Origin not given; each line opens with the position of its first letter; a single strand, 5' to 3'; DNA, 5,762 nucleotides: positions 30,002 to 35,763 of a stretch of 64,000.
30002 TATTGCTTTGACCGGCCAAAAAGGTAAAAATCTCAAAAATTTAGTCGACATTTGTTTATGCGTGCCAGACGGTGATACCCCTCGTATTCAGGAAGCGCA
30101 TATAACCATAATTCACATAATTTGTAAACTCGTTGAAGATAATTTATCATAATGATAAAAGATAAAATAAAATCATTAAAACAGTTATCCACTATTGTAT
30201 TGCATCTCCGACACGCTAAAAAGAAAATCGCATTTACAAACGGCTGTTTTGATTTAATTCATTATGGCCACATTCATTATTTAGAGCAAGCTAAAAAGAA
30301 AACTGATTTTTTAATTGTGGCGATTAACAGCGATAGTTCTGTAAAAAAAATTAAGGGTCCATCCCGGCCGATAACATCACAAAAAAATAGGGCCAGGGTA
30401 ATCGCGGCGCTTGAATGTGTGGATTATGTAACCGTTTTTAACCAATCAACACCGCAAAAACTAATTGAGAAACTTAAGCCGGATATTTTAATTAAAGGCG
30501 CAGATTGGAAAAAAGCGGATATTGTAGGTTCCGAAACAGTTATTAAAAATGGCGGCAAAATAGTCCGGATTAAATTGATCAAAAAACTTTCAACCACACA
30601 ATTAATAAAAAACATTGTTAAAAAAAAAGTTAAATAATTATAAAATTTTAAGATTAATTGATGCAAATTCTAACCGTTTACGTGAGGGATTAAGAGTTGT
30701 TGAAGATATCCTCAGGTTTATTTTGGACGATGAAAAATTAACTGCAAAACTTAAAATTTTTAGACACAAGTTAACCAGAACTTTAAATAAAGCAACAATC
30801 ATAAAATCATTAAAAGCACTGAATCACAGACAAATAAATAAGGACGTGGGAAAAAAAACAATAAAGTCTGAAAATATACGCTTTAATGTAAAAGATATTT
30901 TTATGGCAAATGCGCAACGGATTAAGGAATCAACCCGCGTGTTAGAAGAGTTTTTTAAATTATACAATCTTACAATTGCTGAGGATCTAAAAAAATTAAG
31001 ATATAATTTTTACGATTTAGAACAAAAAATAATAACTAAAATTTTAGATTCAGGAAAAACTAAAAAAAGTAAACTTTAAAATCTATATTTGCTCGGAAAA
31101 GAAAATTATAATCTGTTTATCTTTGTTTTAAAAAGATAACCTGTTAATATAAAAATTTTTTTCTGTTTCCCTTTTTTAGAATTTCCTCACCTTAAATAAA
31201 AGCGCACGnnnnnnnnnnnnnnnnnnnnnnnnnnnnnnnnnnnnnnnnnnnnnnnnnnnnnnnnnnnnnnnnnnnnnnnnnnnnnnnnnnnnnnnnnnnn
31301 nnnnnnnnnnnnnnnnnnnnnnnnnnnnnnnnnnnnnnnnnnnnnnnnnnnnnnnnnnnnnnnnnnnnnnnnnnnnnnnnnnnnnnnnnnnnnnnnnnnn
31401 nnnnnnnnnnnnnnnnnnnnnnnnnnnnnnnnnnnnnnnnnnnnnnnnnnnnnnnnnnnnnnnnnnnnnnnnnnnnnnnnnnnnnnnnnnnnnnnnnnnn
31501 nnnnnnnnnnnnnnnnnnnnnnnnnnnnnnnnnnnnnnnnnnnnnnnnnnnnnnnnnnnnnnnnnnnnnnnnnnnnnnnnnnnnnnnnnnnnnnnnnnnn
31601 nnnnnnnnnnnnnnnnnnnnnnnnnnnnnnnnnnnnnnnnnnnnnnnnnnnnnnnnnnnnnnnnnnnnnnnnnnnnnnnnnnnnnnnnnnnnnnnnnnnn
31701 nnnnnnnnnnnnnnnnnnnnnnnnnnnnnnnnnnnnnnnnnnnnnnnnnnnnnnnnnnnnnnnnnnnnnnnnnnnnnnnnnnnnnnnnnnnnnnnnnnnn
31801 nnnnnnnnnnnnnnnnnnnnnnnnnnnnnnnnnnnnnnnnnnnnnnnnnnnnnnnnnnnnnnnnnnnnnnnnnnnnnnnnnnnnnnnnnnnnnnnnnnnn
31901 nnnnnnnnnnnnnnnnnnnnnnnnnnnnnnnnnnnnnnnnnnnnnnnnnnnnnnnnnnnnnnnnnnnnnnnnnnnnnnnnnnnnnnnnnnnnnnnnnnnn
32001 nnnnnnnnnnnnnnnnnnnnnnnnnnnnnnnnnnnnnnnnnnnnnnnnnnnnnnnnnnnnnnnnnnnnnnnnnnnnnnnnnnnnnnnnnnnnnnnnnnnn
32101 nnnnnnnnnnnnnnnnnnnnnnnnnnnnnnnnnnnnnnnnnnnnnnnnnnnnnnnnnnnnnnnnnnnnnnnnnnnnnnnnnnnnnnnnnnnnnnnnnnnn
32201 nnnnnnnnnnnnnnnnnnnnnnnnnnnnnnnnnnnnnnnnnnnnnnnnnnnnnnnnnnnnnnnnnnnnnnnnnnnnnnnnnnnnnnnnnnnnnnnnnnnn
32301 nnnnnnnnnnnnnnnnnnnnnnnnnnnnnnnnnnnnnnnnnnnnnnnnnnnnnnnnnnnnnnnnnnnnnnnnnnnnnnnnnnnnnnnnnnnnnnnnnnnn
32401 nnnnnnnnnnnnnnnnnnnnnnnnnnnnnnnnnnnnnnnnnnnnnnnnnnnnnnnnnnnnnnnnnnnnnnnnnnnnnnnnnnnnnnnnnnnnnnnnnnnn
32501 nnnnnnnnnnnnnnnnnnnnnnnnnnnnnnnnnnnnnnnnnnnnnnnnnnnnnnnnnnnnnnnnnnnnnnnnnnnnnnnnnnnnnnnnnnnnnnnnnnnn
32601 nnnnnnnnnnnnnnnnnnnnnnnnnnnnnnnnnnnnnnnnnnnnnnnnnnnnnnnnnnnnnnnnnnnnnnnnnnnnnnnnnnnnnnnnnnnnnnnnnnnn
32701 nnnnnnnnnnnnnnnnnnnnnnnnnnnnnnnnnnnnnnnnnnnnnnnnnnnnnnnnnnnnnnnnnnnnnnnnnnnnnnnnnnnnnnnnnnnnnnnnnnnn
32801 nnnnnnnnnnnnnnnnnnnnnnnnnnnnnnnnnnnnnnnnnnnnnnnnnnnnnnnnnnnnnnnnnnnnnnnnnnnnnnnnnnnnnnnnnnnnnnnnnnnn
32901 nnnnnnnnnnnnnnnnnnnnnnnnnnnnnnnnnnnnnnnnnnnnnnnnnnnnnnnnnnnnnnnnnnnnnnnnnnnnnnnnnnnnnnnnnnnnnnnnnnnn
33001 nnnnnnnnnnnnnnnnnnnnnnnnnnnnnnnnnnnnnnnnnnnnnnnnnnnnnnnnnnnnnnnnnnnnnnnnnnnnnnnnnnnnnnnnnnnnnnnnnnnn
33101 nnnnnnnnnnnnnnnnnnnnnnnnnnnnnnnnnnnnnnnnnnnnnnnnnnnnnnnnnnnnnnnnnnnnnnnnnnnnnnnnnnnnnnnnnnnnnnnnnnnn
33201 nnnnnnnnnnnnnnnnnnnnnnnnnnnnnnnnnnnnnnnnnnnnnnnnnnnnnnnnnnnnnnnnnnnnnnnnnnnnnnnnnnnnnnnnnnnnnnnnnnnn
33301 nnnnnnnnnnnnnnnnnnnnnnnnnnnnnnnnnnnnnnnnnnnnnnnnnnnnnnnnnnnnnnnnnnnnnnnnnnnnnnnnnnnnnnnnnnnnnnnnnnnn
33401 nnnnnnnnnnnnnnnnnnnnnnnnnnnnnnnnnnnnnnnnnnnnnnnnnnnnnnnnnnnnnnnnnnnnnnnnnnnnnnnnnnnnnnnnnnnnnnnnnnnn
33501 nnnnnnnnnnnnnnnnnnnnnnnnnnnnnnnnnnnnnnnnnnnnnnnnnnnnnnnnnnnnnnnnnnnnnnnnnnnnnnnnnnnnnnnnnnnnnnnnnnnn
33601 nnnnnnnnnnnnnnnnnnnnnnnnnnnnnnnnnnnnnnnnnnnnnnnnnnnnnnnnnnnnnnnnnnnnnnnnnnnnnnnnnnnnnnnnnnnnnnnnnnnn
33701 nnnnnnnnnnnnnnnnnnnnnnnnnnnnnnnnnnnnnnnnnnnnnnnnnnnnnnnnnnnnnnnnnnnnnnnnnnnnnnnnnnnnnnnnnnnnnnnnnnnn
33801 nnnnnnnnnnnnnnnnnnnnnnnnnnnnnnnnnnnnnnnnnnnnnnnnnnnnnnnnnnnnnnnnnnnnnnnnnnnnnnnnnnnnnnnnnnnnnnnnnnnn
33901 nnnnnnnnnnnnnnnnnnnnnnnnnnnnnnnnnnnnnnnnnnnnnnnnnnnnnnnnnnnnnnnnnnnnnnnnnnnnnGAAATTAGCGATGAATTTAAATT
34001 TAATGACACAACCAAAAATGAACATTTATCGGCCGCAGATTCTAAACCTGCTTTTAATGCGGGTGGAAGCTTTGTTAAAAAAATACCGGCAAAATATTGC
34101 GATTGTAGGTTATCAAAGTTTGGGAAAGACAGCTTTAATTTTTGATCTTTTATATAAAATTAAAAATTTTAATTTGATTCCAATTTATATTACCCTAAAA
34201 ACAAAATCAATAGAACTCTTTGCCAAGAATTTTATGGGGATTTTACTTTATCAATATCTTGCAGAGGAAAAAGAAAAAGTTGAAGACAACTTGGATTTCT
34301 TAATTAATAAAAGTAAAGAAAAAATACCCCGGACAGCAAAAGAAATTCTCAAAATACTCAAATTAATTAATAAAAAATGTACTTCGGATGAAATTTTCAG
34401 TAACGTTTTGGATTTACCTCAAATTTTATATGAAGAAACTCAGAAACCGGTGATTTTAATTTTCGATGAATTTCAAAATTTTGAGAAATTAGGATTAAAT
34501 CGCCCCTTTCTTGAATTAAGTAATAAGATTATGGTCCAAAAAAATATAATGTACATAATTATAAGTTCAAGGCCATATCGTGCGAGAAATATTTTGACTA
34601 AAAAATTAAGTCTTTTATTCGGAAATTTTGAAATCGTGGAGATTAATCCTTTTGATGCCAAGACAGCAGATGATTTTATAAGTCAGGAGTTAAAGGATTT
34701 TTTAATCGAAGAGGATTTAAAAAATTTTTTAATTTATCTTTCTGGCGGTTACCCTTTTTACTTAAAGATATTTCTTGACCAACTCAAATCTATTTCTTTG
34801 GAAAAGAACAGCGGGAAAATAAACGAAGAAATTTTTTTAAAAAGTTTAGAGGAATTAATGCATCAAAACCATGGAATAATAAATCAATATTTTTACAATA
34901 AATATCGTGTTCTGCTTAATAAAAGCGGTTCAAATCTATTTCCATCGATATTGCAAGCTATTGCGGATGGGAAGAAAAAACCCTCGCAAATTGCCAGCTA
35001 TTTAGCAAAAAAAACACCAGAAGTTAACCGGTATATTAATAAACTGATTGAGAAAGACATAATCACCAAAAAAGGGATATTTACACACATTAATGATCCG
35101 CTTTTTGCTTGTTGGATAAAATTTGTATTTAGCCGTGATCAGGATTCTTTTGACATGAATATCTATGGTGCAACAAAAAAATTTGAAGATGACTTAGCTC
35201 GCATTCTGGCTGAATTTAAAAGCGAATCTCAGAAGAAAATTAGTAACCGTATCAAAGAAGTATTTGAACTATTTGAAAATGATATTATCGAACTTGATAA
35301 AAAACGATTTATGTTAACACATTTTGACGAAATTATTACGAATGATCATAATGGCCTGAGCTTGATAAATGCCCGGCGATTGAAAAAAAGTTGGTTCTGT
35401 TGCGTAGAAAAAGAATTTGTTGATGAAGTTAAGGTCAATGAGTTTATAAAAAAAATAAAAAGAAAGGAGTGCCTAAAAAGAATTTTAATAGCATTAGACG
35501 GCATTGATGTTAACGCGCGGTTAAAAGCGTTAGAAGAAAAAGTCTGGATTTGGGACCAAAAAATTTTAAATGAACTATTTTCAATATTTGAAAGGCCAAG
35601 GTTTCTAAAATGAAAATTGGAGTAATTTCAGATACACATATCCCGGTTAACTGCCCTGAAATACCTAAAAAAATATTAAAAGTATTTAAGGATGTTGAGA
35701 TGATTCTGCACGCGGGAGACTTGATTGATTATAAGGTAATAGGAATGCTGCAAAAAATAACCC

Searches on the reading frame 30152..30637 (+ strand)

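Call 12: search_protein_families(library=pfam, proteins=[window:30152-30637:+])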
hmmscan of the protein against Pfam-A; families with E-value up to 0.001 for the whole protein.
window:30152-30637:+ (161 aa): 2 families
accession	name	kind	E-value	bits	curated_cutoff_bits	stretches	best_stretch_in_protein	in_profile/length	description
PF01467.32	CTP_transf_like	-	2e-22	80.3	21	1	28-122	1-93/133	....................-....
PF06574.18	FAD_syn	-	0.00016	22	27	1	22-97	4-84/158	FAD synthetase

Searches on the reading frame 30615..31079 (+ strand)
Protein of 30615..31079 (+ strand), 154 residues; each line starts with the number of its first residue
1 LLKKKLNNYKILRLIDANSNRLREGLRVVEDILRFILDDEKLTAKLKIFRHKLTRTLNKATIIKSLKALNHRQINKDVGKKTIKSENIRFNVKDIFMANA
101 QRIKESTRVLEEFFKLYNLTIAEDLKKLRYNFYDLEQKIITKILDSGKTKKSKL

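Call 12: search_protein_families(library=pfam, proteins=[window:30615-31079:+])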
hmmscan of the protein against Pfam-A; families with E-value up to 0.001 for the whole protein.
window:30615-31079:+ (154 aa): 2 families
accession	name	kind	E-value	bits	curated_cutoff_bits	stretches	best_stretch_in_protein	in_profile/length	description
PF17792.6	ThiD2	-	1.2e-36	126.2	23.5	1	13-137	1-123/124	ThiD2 family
PF20875.2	SidC_C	-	0.00077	20.3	27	1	54-117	38-101/123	SidC, C-terminal domain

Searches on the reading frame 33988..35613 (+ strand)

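Call 12: search_protein_families(library=pfam, proteins=[window:33988-35613:+])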
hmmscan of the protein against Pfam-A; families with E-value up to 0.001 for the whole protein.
window:33988-35613:+ (541 aa): 1 family
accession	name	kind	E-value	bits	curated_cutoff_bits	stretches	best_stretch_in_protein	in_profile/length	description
PF24409.1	wHTH-PRTase_assc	-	0.00015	22.1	27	0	321-366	3-48/83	wHTH-PRTase associated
